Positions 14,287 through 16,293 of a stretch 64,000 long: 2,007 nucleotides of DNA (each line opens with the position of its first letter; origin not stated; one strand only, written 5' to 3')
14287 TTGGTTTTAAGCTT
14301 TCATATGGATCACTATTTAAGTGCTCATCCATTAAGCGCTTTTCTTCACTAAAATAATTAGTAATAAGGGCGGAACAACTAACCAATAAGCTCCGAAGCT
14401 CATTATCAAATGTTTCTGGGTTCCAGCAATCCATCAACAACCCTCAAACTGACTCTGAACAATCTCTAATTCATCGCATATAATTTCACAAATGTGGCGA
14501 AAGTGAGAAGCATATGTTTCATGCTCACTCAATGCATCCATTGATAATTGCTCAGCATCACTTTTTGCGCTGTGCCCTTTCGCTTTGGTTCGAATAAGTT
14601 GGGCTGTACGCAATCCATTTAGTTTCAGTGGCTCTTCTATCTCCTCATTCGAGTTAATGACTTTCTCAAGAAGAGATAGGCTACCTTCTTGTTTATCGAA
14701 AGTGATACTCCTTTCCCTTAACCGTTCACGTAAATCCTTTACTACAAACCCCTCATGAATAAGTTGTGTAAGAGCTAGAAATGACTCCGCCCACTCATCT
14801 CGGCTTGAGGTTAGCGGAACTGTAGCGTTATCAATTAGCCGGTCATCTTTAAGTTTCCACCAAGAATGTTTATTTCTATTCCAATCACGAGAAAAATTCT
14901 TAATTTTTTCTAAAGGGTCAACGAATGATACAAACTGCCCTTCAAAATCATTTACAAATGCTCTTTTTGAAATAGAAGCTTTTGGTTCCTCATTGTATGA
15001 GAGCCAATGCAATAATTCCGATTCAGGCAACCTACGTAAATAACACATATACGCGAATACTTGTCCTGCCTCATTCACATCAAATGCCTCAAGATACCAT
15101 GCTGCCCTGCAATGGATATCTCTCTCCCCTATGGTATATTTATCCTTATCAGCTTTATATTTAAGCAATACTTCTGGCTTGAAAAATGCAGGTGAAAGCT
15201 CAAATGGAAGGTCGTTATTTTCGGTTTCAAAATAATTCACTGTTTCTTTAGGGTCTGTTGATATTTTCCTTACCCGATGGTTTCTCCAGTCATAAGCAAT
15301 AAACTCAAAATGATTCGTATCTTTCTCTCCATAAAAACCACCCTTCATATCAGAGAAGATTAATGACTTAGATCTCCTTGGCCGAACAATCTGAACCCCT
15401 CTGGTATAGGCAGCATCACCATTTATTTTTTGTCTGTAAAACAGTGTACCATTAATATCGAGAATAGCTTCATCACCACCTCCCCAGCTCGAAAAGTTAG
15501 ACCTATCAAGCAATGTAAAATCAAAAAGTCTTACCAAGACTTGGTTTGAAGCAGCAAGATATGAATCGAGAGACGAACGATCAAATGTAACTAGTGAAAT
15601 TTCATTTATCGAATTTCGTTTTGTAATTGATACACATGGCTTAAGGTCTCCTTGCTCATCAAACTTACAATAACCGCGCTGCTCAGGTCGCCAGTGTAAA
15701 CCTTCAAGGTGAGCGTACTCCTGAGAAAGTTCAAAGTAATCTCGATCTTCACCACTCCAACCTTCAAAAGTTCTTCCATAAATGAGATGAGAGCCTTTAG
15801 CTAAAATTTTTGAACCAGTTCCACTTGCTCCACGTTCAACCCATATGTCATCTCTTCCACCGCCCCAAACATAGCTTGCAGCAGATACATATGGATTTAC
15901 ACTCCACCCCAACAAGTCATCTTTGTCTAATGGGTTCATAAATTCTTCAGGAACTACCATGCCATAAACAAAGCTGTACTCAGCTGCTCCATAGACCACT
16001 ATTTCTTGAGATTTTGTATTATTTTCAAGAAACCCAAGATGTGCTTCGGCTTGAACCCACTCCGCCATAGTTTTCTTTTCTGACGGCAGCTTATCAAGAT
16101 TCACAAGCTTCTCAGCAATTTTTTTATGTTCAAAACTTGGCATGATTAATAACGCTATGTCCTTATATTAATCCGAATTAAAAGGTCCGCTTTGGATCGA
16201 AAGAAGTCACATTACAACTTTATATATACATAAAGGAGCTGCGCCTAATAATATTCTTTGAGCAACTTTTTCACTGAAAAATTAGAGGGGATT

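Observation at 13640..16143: Unassignable, translationally coupled two-gene operon in the cargo slot of a P4/PICI-like island: candidate novel defence system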

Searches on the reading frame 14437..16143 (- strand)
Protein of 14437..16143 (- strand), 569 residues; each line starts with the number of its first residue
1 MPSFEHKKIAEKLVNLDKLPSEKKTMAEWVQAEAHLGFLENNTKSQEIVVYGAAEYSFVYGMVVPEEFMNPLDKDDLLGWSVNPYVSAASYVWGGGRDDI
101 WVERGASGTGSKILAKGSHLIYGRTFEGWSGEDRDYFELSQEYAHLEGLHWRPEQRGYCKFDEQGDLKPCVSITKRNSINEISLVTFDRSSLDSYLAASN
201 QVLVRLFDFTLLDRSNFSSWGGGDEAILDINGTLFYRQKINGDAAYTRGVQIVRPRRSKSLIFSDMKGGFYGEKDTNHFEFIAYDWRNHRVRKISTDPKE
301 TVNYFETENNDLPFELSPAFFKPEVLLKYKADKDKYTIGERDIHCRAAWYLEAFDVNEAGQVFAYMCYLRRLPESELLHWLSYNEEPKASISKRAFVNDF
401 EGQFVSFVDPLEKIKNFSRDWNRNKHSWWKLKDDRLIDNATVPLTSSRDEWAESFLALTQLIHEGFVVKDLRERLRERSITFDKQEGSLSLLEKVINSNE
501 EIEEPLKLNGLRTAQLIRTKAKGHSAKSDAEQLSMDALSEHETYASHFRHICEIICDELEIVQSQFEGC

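Call 5: search_protein_families(library=pfam, proteins=[window:14437-16143:-], max_evalue=10)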
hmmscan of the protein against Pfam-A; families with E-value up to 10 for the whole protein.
window:14437-16143:- (569 aa): 0 families

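Call 6: search_protein_families(library=padloc, proteins=[window:14437-16143:-], max_evalue=10)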
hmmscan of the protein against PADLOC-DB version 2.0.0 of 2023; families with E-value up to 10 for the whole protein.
window:14437-16143:- (569 aa): 0 families

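Call 7: search_protein_families(library=ncbifam, proteins=[window:14437-16143:-], max_evalue=10)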
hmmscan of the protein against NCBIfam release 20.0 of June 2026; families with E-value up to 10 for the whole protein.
window:14437-16143:- (569 aa): 0 families

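Call 8: find_homologous_proteins(query=window:14437-16143:-)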
Query window:14437-16143:- (569 aa): 1184 proteins with E <= 0.001 among 8000 candidates; the best 120 are listed.
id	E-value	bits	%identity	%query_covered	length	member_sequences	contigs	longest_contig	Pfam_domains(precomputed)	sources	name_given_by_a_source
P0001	0.0e+0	1320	100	100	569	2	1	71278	-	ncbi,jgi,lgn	-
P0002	0.0e+0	1153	87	100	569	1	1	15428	-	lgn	-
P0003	0.0e+0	1141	85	99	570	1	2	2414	-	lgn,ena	-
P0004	0.0e+0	1124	85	100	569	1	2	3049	-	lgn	-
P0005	0.0e+0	1094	82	100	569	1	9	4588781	-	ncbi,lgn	ncbi:MAG: hypothetical protein AB2827_06535 [Candidatus Thiodiazotropha sp.]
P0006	2.7e-288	975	73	100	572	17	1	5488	-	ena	-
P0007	1.0e-286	970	73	100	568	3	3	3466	-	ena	-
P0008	7.2e-283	957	72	100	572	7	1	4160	-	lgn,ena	-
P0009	4.8e-281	951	71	100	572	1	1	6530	-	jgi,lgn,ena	-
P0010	3.4e-280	948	71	99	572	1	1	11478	-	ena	-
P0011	3.0e-279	945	70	100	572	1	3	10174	-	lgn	-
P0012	2.8e-271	919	70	100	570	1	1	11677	-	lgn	-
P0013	2.0e-270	916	67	100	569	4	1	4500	-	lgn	-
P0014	1.3e-268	910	69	100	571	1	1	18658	-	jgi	-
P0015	4.0e-268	909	68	100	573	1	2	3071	-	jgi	jgi:hypothetical protein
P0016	1.3e-264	897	67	99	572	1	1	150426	-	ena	-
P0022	1.0e-248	845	65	100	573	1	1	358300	-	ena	-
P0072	7.7e-217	739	57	99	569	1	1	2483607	-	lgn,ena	-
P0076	2.6e-216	738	54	99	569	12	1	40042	-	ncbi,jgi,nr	ncbi:MAG: hypothetical protein GXP47_15270 [Acidobacteria bacterium]|nr:hypothetical protein [Acidob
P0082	1.1e-215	735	54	99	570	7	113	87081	-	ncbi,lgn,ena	-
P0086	2.2e-215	735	53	99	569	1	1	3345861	-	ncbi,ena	-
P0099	7.0e-215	733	57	99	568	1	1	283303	-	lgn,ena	-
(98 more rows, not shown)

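Call 18: find_encoding_contigs(protein=P0005, flank=10000, max_places=2)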
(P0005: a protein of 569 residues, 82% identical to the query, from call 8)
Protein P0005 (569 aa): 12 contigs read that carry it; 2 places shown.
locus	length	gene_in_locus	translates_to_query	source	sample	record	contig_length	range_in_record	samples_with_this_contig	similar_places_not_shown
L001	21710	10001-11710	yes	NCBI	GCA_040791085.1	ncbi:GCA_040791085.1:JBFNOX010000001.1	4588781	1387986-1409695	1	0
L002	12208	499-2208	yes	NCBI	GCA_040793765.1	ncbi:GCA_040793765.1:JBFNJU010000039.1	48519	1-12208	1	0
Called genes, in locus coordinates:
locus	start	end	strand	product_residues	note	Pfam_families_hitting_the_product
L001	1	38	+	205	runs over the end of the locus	PF13442:Cytochrome_CBB3 (faint), PF00034:Cytochrom_C (faint)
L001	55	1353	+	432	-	PF01266:DAO (faint), PF07992:Pyr_redox_2, PF21706:FCSD_central, PF09242:FCSD-flav_bind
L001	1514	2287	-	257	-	PF00034:Cytochrom_C (weak), PF13442:Cytochrome_CBB3 (weak)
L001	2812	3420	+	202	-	PF00034:Cytochrom_C (weak), PF13442:Cytochrome_CBB3 (faint), PF00034:Cytochrom_C (weak)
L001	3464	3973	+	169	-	PF03625:DUF302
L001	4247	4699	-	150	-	PF00571:CBS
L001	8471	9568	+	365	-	PF00268:Ribonuc_red_sm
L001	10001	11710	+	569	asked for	-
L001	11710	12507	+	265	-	-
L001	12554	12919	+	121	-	-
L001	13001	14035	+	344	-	PF13518:HTH_28, PF13551:HTH_29, PF13565:HTH_32 (weak), PF00665:rve, PF13683:rve_3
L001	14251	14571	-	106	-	-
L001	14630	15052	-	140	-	-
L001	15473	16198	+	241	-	PF01797:Y1_Tnp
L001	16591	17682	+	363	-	PF00389:2-Hacid_dh, PF02826:2-Hacid_dh_C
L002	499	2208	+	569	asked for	-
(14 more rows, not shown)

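Call 19: find_encoding_contigs(protein=P0086, flank=10000, max_places=2)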
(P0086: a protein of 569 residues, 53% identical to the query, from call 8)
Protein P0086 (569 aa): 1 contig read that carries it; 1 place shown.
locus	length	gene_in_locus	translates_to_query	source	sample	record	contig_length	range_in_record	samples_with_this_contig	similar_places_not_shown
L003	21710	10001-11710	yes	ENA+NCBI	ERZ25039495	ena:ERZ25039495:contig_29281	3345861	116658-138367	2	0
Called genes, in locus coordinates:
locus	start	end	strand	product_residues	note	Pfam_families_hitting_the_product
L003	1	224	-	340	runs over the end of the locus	PF01145:Band_7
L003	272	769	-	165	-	-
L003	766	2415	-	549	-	PF00005:ABC_tran, PF02463:SMC_N (faint), PF13304:AAA_21 (faint)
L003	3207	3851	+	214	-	PF09719:C_GCAxxG_C_C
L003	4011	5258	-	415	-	PF07690:MFS_1, PF00083:Sugar_tr, PF07690:MFS_1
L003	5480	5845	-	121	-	-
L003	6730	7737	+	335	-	PF10503:Esterase_PHB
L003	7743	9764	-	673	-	PF04879:Molybdop_Fe4S4, PF00384:Molybdopterin, PF01568:Molydop_binding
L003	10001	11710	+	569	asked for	-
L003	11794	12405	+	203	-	-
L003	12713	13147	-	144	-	-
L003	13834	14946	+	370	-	PF00196:GerE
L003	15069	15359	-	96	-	-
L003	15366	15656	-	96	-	-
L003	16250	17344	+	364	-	PF08240:ADH_N, PF16912:Glu_dehyd_C, PF00107:ADH_zinc_N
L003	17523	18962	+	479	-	PF00171:Aldedh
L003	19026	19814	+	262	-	PF10703:MoaF, PF17409:MoaF_C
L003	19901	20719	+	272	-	PF00106:adh_short, PF08659:KR, PF23441:SDR (weak), PF13561:adh_short_C2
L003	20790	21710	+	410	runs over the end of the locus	PF13433:Peripla_BP_5 (faint), PF13458:Peripla_BP_6, PF01094:ANF_receptor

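Call 20: find_encoding_contigs(protein=P0072, flank=10000, max_places=2)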
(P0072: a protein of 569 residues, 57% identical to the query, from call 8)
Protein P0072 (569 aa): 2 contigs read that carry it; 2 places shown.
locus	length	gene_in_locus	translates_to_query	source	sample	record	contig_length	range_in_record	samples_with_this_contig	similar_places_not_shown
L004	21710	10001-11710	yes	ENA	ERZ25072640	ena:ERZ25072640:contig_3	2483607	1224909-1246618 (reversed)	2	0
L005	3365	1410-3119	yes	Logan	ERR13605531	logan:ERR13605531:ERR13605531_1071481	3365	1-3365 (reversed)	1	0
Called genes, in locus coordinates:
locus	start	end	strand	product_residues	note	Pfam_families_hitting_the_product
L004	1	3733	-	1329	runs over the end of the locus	-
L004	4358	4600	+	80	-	PF22513:FitA-like_RHH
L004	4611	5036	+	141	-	PF01850:PIN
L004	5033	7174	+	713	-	PF04313:HSDR_N (weak), PF00270:DEAD (weak), PF04851:ResIII, PF18766:SWI2_SNF2, PF00271:Helicase_C (weak), PF08463:EcoEI_R_C (weak)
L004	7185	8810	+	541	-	PF01170:UPF0020, PF02384:N6_Mtase, PF07669:Eco57I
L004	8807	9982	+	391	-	PF01420:Methylase_S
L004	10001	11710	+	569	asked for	-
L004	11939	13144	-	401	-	PF13356:Arm-DNA-bind_3, PF14659:Phage_int_SAM_3 (weak), PF00589:Phage_integrase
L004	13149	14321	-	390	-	PF13356:Arm-DNA-bind_3, PF14659:Phage_int_SAM_3 (weak), PF00589:Phage_integrase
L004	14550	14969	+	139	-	PF01850:PIN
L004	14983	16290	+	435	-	PF01425:Amidase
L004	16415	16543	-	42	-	-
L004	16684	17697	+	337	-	PF05378:Hydant_A_N, PF01968:Hydantoinase_A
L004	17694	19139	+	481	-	PF03972:MmgE_PrpD_N, PF19305:MmgE_PrpD_C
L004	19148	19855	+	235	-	PF01300:Sua5_yciO_yrdC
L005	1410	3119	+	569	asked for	-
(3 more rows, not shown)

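Call 24: find_encoding_contigs(protein=P0022, flank=10000, max_places=1)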
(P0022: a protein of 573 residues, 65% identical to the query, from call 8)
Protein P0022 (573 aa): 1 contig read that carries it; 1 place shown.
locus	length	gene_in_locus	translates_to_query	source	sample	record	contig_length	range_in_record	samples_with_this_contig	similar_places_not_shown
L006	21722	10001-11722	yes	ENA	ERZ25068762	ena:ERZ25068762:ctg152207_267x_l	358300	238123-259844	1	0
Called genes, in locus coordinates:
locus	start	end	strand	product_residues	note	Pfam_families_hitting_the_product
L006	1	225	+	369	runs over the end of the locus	PF03702:AnmK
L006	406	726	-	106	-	PF01521:Fe-S_biosyn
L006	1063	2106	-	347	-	PF01118:Semialdhyde_dh, PF22698:Semialdhyde_dhC_1, PF02774:Semialdhyde_dhC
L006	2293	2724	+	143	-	PF03653:UPF0093, PF05425:CopD (weak)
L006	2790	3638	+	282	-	PF08543:Phos_pyr_kin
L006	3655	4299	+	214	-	PF02581:TMP-TENI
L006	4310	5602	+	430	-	PF00202:Aminotran_3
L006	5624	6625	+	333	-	PF00294:PfkB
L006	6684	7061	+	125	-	-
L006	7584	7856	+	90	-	PF08681:TacA1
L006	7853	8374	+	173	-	PF00583:Acetyltransf_1 (weak), PF13508:Acetyltransf_7 (weak), PF13673:Acetyltransf_10 (weak)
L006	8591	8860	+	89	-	-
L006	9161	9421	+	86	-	PF02604:PhdYeFM_antitox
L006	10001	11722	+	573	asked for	-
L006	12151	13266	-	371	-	-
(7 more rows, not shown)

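Call 25: find_encoding_contigs(protein=P0099, flank=10000, max_places=1)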
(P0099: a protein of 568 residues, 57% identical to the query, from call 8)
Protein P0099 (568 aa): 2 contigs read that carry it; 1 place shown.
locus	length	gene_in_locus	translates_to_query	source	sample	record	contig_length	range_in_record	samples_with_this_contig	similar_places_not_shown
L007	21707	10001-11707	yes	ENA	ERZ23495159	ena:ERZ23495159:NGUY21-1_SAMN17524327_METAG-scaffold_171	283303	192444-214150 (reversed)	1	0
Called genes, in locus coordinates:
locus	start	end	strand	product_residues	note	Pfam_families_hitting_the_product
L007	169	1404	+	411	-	PF13356:Arm-DNA-bind_3, PF22022:Phage_int_M, PF00589:Phage_integrase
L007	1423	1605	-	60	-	PF05930:Phage_AlpA, PF12728:HTH_17 (weak)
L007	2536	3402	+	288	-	PF12834:Phage_int_SAM_2, PF12835:Integrase_1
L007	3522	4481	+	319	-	PF01555:N6_N4_Mtase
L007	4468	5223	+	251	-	PF17411:SmaI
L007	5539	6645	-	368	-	PF10137:CAP12-PCTIR_TIR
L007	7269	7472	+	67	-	-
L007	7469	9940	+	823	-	PF02463:SMC_N, PF13175:AAA_15 (weak), PF13476:AAA_23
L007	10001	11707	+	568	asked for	-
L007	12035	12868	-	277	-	PF18928:DUF5677 (weak)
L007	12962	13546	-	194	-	-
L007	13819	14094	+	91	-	-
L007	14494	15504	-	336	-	PF02424:ApbE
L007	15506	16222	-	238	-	PF03929:PepSY_TM (weak)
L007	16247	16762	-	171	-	PF04205:FMN_bind (weak)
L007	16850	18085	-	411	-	PF13609:Porin_4 (weak), PF07396:Porin_O_P (weak)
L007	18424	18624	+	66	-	-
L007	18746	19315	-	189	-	PF11736:DUF3299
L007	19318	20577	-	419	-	PF12704:MacB_PCD, PF02687:FtsX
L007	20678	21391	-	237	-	PF00005:ABC_tran, PF13304:AAA_21 (faint)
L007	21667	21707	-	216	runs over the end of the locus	PF10986:ZrgA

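Call 27: predict_structure(alignment_id=A1)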
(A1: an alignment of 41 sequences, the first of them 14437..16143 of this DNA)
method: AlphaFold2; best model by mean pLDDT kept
length: 569 residues; sequences in the alignment: 41
mean_pLDDT: 68.1   pTM: 0.48
mean pLDDT of the five models: 68.1, 68.1, 60.7, 57.7, 50.4
residues with pLDDT >= 90: 110; 70-90: 211; 50-70: 89; < 50: 159
segments of 3 or more residues with pLDDT < 50: 1-4, 82-109, 127-129, 269-276, 300-406
pLDDT, mean of each block of 10 residues (from residue 1): 61 89 88 93 91 87 91 88 38 27 33 82 56 64 65 67 67 74 87 87 92 67 80 90 87 91 67 45 51 52 37 32 29 32 30 36 38 36 33 40 52 90 89 84 71 89 90 88 85 85 80 89 64 81 79 93 77
secondary structure, 60 per line:
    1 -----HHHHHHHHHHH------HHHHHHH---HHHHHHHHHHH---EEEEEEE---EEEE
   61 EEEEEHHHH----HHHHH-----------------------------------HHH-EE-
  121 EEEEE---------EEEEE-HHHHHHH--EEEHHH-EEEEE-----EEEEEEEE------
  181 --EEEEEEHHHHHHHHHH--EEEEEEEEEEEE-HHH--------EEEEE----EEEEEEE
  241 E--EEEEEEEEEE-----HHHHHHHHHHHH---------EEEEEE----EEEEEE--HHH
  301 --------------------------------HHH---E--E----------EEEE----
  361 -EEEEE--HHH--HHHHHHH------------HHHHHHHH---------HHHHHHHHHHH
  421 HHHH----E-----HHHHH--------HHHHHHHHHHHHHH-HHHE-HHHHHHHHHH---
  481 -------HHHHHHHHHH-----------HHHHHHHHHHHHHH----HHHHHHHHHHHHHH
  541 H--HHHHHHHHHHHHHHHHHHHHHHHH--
elements in order: H6-16 H23-29 H33-43 E47-53 E57-65 H66-69 H74-78 E121-125 E135-139 H141-147 E150-152 E157-161 E167-174 E183-188 H189-198 E201-212 E225-229 E234-241 E244-253 H259-270 E280-285 E290-295 E353-356 E362-366 H374-380 H393-400 H410-424 H435-439 H448-461 H468-477 H488-497 H509-522 H527-541 H544-567

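Call 29: search_solved_structures(query=A1, max_evalue=10, show_alignments=2)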
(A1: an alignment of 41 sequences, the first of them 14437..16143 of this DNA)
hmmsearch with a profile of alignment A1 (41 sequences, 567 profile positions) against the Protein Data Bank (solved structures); distinct sequences matched with E-value up to 10: 2.
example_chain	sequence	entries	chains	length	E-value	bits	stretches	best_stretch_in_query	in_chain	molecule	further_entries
6xtt_B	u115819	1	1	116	0.69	11.5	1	429-484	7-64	NttA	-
8gji_A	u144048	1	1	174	6.5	8.3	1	445-554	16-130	GCG binder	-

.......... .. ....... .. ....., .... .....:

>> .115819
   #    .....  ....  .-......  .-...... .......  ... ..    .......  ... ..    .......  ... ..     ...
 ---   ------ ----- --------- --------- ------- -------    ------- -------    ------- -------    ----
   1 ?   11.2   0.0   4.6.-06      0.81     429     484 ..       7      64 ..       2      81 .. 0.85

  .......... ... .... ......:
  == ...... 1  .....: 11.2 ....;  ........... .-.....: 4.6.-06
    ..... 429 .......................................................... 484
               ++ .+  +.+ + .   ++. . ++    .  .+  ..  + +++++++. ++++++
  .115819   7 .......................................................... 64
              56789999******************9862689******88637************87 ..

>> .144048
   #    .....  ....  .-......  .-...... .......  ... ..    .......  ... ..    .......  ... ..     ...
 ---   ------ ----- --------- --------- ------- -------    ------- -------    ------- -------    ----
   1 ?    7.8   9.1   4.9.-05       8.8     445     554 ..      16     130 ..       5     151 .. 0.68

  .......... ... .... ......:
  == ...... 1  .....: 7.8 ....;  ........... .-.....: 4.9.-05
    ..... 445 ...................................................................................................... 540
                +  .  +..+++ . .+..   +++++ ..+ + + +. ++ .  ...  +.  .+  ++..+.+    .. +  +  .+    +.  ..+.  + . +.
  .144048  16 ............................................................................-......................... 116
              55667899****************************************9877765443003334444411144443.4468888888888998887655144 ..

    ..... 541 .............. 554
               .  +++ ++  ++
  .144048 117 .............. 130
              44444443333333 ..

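Call 33: fold_search(model_id=the predicted structure, library=pdb)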
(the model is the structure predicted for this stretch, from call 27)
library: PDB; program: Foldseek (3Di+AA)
matches with E <= 10: 848; with E <= 0.001: 0
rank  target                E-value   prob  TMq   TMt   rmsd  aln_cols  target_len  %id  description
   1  8dgc_A                3.4e-02  0.93  0.19  0.06   8.8       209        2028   14  Avs3 bound to phage PhiV-1 terminase (released 2022-08-03)
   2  8dgc_B                4.0e-02  0.89  0.19  0.06   9.2       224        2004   15  Avs3 bound to phage PhiV-1 terminase (released 2022-08-03)
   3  2v42_A                1.9e-01  0.16  0.07  0.12  12.3        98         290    8  Crystal structure of RseB: a sensor for periplasmic stress response in E. coli (released 2007-08-28)
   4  6xmj_O                2.1e-01  0.15  0.09  0.20  18.9       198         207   13  Human 20S proteasome bound to an engineered 11S (PA26) activator (released 2020-07-22)
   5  2v43_C                2.1e-01  0.10  0.07  0.12  19.0       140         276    8  Crystal structure of RseB: a sensor for periplasmic stress response in E. coli (released 2007-08-28)
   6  1g85_A                2.3e-01  0.09  0.06  0.17  17.6       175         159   14  CRYSTAL STRUCTURE OF BOVINE ODORANT BINDING PROTEIN COMPLEXED WITH IS NATURAL LIGAND (released 2002-06-26)
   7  2v42_B                2.3e-01  0.09  0.07  0.13  19.1       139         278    9  Crystal structure of RseB: a sensor for periplasmic stress response in E. coli (released 2007-08-28)
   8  3m4w_C                2.4e-01  0.47  0.06  0.12  13.1        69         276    7  Structural basis for the negative regulation of bacterial stress response by RseB (released 2010-05-05)
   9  4ffm                  2.4e-01  0.30  0.07  0.11  14.4        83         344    8  PylC in complex with L-lysine-Ne-D-ornithine (cocrystallized with L-lysine-Ne-D-ornithine) (released 2012-09-19)
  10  8jbe_B                2.4e-01  0.12  0.07  0.09  23.9       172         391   12  CryoEM Structure of metazoan Mon1-Ccz1-RMC1 complex (released 2024-05-08)
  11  4ffr                  2.9e-01  0.35  0.07  0.11  13.2        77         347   10  SeMet-labeled PylC (remote) (released 2012-09-19)
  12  2p4b_A                2.9e-01  0.11  0.07  0.12  14.0       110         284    8  Crystal structure of E.coli RseB (released 2007-05-22)
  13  2zmv_B                2.9e-01  0.03  0.06  0.11  20.3       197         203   11  Crystal structure of Synbindin (released 2008-07-01)
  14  4ffl                  3.2e-01  0.28  0.07  0.11  15.2        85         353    9  PylC in complex with L-lysine (released 2012-09-19)
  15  1hn2_A                3.6e-01  0.08  0.06  0.17  17.6       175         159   13  CRYSTAL STRUCTURE OF BOVINE OBP COMPLEXED WITH AMINOANTHRACENE (released 2001-12-05)
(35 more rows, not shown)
